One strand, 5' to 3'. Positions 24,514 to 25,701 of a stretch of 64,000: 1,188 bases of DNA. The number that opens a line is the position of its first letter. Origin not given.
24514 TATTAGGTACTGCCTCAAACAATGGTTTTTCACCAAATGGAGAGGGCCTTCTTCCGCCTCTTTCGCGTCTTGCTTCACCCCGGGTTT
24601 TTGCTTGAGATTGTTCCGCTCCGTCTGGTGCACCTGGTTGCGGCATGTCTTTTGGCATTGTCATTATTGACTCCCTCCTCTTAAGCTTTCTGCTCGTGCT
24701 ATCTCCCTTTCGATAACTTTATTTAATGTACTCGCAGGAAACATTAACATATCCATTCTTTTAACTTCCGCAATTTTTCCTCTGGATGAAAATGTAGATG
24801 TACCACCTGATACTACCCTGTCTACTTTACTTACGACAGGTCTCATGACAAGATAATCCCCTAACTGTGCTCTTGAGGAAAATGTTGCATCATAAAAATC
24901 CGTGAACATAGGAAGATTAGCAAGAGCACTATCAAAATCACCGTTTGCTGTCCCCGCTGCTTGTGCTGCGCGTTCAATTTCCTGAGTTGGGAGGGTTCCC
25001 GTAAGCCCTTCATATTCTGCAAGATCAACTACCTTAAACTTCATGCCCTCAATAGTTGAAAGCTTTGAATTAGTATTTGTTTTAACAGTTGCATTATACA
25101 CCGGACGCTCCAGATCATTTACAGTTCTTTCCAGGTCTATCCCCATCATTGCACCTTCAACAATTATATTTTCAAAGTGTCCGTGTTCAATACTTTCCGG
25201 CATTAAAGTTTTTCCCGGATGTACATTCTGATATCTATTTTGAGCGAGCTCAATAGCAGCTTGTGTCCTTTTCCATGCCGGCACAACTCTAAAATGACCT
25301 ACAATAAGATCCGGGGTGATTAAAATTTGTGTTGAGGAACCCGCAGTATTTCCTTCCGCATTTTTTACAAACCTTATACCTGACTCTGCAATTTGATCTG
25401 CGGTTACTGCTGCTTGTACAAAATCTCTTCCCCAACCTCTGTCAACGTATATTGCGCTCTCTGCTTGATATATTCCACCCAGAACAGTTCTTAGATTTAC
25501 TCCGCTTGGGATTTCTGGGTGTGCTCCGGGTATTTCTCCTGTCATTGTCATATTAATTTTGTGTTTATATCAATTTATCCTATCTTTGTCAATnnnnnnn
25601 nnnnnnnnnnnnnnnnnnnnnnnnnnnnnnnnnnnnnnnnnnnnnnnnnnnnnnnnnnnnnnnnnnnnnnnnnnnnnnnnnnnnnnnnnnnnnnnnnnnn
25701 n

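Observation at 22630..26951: GC-richer four-gene operon (methyltransferase–SDR–hypothetical–Rossmann protein) with a GC-rich structured 5' leader: candidate acquired biosynthetic or modification cassette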

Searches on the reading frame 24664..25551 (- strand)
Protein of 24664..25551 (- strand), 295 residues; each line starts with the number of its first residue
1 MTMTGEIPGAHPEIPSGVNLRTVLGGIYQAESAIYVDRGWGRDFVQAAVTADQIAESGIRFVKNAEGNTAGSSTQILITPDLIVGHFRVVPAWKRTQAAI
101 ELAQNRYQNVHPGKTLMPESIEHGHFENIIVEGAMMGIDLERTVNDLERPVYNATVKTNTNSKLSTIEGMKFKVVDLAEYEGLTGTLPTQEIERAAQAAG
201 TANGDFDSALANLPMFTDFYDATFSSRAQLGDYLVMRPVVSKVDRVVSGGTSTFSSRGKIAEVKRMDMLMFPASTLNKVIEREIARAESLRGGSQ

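Call 3: search_protein_families(library=pfam, proteins=[window:24664-25551:-], max_evalue=0.1)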
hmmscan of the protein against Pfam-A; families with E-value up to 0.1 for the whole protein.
window:24664-25551:- (295 aa): 0 families

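Call 4: search_protein_families(library=ncbifam, proteins=[window:24664-25551:-], max_evalue=0.1)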
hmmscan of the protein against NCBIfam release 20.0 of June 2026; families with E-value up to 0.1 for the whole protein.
window:24664-25551:- (295 aa): 0 families

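Call 11: search_solved_structures(query=window:24664-25551:-, max_evalue=10)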
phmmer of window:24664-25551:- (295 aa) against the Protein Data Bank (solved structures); distinct sequences matched with E-value up to 10: 0.

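Call 12: search_protein_families(library=padloc, proteins=[window:24664-25551:-], max_evalue=0.1)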
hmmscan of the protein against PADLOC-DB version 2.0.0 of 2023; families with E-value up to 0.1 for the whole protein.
window:24664-25551:- (295 aa): 0 families

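Call 13: find_homologous_proteins(query=window:24664-25551:-, max_evalue=0.001)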
Query window:24664-25551:- (295 aa): 1 proteins with E <= 0.001 among 1685 candidates.
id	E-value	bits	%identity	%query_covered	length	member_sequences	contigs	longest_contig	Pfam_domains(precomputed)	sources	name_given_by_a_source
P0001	1.7e-188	643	100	99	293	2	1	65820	-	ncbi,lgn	-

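Call 16: find_encoding_contigs(protein=P0001, flank=10000, max_places=6)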
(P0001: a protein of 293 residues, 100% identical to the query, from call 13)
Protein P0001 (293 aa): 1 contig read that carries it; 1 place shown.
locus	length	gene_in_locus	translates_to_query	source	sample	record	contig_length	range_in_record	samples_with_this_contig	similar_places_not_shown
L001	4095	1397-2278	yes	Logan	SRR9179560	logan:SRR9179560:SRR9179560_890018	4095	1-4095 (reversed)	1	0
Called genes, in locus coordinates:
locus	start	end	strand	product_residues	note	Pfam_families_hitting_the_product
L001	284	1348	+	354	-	-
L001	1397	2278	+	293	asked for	-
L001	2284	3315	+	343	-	PF00106:adh_short, PF08659:KR, PF13561:adh_short_C2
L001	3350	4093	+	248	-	?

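Call 17: list_cluster_members(proteins=[P0001, P0002])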
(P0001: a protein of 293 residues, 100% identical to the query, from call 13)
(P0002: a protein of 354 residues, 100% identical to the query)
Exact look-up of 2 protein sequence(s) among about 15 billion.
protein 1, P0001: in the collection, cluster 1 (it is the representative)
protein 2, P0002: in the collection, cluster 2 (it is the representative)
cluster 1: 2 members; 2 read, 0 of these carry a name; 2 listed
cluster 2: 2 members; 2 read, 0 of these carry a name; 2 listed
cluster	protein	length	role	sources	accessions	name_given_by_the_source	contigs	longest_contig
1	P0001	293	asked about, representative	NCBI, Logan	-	-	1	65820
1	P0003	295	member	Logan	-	-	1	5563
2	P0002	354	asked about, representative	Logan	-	-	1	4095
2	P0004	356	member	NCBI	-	-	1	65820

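Call 24: search_protein_representatives(protein=window:24664-25551:-)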
Query: 295 residues. Proteins with E-value up to 0.001 (for the whole library): 5; up to 1e-10: 4; up to 1e-30: 1. The best 5 are listed.
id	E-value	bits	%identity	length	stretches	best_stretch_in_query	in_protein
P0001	5.5e-189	642.7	100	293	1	3-295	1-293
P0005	3.2e-30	122.1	33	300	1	18-282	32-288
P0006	3.1e-20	89.3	30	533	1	16-283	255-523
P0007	1.1e-12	64.6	28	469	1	6-240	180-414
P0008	3.1e-08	50.0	24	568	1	24-282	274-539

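Call 26: search_protein_families(library=pfam, proteins=[P0005, P0006, P0007, P0008], max_evalue=0.1)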
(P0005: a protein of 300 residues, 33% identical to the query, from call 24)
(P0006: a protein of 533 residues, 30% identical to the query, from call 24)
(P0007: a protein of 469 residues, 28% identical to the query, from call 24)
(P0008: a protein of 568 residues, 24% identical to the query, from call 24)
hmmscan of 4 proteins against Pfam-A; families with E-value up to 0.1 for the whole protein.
P0005 (300 aa): 0 families

P0006 (533 aa): 3 families
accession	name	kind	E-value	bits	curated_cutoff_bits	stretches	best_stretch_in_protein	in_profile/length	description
PF00106.31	adh_short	-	2.4e-12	47.2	26.6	1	20-142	2-140/195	short chain dehydrogenase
PF13561.12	adh_short_C2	-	4.5e-10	39.9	27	1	25-136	1-128/236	Enoyl-(Acyl carrier protein) reductase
PF01370.27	Epimerase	-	0.034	14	20.9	1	22-83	2-56/240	NAD dependent epimerase/dehydratase family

P0007 (469 aa): 1 family
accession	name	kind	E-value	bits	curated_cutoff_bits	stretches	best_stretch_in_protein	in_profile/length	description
PF13561.12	adh_short_C2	-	0.011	15.8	27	0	13-77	52-133/236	Enoyl-(Acyl carrier protein) reductase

P0008 (568 aa): 4 families
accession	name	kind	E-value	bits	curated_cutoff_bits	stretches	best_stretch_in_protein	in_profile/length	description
PF00106.31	adh_short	-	3.4e-08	33.6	26.6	1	30-117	1-87/195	short chain dehydrogenase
PF13561.12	adh_short_C2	-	1.1e-05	25.5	27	1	39-116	6-80/236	Enoyl-(Acyl carrier protein) reductase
PF01370.27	Epimerase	-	0.00032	20.6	20.9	1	32-99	1-61/240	NAD dependent epimerase/dehydratase family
PF04321.23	RmlD_sub_bind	-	0.045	13.2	27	0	33-72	4-43/287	RmlD substrate binding domain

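Call 34: find_encoding_contigs(protein=P0005, flank=8000, max_places=4)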
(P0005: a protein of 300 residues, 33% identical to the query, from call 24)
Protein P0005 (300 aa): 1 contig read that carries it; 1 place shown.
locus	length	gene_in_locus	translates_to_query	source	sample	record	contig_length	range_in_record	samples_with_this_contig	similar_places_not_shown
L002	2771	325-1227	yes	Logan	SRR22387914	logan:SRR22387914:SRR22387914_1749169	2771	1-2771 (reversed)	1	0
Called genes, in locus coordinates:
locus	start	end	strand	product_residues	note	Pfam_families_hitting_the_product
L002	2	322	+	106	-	?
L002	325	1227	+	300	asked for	-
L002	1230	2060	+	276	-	PF00106:adh_short, PF08659:KR, PF13561:adh_short_C2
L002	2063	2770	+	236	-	?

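Call 38: find_encoding_contigs(protein=P0006, flank=8000, max_places=4)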
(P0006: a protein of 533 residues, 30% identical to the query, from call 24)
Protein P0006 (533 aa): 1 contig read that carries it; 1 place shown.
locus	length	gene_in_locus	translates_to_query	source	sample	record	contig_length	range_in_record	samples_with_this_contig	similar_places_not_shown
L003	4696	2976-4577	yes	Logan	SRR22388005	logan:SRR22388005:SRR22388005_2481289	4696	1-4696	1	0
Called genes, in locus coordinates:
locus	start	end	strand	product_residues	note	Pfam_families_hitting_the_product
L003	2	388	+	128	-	?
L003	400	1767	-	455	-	PF00109:ketoacyl-synt, PF02801:Ketoacyl-synt_C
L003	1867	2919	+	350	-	PF08545:ACP_syn_III (weak), PF08541:ACP_syn_III_C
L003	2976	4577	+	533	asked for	PF00106:adh_short, PF13561:adh_short_C2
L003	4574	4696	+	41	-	?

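Call 39: find_encoding_contigs(protein=P0007, flank=10000, max_places=4)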
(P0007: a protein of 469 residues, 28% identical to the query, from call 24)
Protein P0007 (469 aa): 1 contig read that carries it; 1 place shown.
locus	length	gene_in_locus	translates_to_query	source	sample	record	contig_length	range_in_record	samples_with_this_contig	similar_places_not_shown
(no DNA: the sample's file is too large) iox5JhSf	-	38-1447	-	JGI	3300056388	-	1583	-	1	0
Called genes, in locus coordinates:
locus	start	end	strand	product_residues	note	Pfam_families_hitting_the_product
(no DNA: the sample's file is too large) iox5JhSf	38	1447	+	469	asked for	-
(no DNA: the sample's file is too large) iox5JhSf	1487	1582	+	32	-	?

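Call 40: find_encoding_contigs(protein=P0008, flank=10000, max_places=4)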
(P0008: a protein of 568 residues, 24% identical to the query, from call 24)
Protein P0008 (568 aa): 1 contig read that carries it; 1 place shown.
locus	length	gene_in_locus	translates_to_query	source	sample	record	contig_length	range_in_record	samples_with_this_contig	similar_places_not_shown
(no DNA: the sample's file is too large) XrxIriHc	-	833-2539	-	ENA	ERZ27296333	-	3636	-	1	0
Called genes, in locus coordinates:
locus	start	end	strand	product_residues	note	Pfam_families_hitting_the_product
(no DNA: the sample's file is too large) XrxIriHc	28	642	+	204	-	PF21176:RecR_HhH, PF01751:Toprim, PF13662:Toprim_4, PF21175:RecR_C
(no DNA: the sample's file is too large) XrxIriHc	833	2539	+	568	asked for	PF00106:adh_short (weak), PF13561:adh_short_C2 (faint)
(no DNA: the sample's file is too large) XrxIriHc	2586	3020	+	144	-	-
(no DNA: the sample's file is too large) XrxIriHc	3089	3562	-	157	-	PF06983:3-dmu-9_3-mt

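Call 47: predict_structure(alignment_id=A1)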
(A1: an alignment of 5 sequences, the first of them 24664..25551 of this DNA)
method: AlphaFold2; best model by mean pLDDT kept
length: 295 residues; sequences in the alignment: 5
mean_pLDDT: 83.7   pTM: 0.85
mean pLDDT of the five models: 83.7, 81.2, 79.3, 77.5, 76.5
residues with pLDDT >= 90: 125; 70-90: 138; 50-70: 13; < 50: 19
segments of 3 or more residues with pLDDT < 50: 1-15, 293-295
pLDDT, mean of each block of 10 residues (from residue 1): 30 56 77 83 85 88 74 88 86 94 92 95 93 91 91 90 89 95 89 88 67 82 93 90 83 92 91 85 87 53
secondary structure, 60 per line:
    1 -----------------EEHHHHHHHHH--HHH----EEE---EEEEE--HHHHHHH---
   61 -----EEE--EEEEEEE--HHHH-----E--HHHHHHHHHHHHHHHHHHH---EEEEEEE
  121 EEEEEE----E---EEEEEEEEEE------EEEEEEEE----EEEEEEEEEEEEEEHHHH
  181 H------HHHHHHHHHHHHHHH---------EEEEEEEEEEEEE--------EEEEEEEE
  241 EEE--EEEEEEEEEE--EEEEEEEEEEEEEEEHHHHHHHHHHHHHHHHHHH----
elements in order: H20-28 E38-40 E44-48 H51-57 E66-68 E71-77 H80-83 H92-110 E114-126 E135-144 E151-158 E163-176 H177-181 H188-202 E212-224 E233-243 E246-255 E258-272 H273-291

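Call 51: fold_search(model_id=the predicted structure, library=pdb)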
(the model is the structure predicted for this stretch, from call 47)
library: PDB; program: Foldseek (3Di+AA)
matches with E <= 10: 1651; with E <= 0.001: 422
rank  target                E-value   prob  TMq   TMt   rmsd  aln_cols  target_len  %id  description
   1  4moc                  3.4e-10  1.00  0.48  0.52   8.4       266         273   13  Human Acyl-coenzyme A Thioesterase 12 (released 2014-07-16)
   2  6vfy_D                4.6e-10  1.00  0.52  0.51   6.2       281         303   10  Crystal structure of mouse acyl-CoA thioesterase 7 with CoA (released 2020-01-29)
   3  2own_B                6.1e-10  1.00  0.48  0.54   8.1       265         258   10  Crystal structure of oleoyl thioesterase (putative) (NP_784467.1) from Lactobacillus plantarum at 2.00 A resolution (released 2007-02-27)
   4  4gak                  6.8e-10  1.00  0.51  0.60   4.4       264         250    7  Crystal structure of acyl-ACP thioesterase from Spirosoma linguale (released 2012-09-19)
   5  3b7k_A                8.5e-10  1.00  0.50  0.54   6.3       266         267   13  Human Acyl-coenzyme A thioesterase 12 (released 2007-11-13)
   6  7hs5_A                9.0e-10  1.00  0.51  0.56   6.1       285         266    7  PanDDA analysis group deposition -- Crystal Structure of FatA in complex with Z1217131798 (released 2025-08-13)
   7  7hqs_A                1.1e-09  1.00  0.53  0.58   5.3       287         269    7  PanDDA analysis group deposition -- Crystal Structure of FatA in complex with Z56912586 (released 2025-08-13)
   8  7hqx_A                1.2e-09  1.00  0.52  0.57   5.7       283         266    7  PanDDA analysis group deposition -- Crystal Structure of FatA in complex with Z218760918 (released 2025-08-13)
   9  2own_A                1.3e-09  1.00  0.52  0.60   6.1       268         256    8  Crystal structure of oleoyl thioesterase (putative) (NP_784467.1) from Lactobacillus plantarum at 2.00 A resolution (released 2007-02-27)
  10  7hu0_A                1.9e-09  1.00  0.52  0.57   8.7       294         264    8  PanDDA analysis group deposition -- Crystal Structure of FatA in complex with Z728939702 (released 2025-08-13)
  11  7hu0_B                1.9e-09  1.00  0.50  0.56   9.0       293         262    9  PanDDA analysis group deposition -- Crystal Structure of FatA in complex with Z728939702 (released 2025-08-13)
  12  9hmt                  2.0e-09  1.00  0.52  0.59   5.7       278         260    8  Crystal structure of Arabidopsis thaliana Acyl-ACP Thioesterase (At-FatA) complexed with methiozolin-fluorine (released 2025-05-14)
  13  9hrr_A                2.0e-09  1.00  0.51  0.56   5.5       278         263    8  Crystal structure of Arabidopsis thaliana Fatty Acid Thioesterase A in an apo state (released 2025-08-13)
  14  7hqq_A                3.3e-09  1.00  0.51  0.56   6.4       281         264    8  PanDDA analysis group deposition -- Crystal Structure of FatA in complex with Z1198147845 (released 2025-08-13)
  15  7hsv_B                3.7e-09  1.00  0.51  0.57   5.5       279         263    8  PanDDA analysis group deposition -- Crystal Structure of FatA in complex with Z2643472210 (released 2025-08-13)
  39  2cf2_C                1.1e-08  1.00  0.57  0.49  14.6       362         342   10  Architecture of mammalian fatty acid synthase (released 2006-03-07)
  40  7zmf_B                1.1e-08  1.00  0.43  0.45   9.7       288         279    8  Dehydratase domain of module 3 from Brevibacillus Brevis orphan BGC11 (released 2022-09-21)
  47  9nju_A                1.9e-08  1.00  0.40  0.06   9.6       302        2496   10  Structure of native homodimer of D. discoideum polyketide synthase Pks16 (released 2025-03-12)
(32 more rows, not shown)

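Call 52: search_protein_families(library=pfam, alignment_id=A1, max_evalue=10)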
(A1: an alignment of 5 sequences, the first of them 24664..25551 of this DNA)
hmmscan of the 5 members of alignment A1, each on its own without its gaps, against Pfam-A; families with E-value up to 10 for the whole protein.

A. member 1, window:24664-25551:- (295 aa): 0 families

B. families by the number of members that match (of 5 scanned): 6 families
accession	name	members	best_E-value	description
PF00106.31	adh_short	3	2.4e-12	short chain dehydrogenase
PF13561.12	adh_short_C2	3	4.5e-10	Enoyl-(Acyl carrier protein) reductase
PF01370.27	Epimerase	2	0.00032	NAD dependent epimerase/dehydratase family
PF04321.23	RmlD_sub_bind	1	0.045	RmlD substrate binding domain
PF01575.25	MaoC_dehydratas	1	0.19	MaoC like domain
PF16363.11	GDP_Man_Dehyd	1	0.2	GDP-mannose 4,6 dehydratase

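Call 57: find_homologous_proteins(query=A1, max_evalue=0.001)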
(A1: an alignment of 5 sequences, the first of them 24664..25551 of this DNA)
Query A1 (5 sequences) (295 aa, profile of the alignment): 2 proteins with E <= 0.001 among 8000 candidates.
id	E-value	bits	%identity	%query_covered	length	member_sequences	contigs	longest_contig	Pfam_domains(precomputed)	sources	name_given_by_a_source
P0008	2.0e-225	767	23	89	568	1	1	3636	PF13561.13,PF00106.32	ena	-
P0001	2.4e-109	384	100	99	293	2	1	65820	-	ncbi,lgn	-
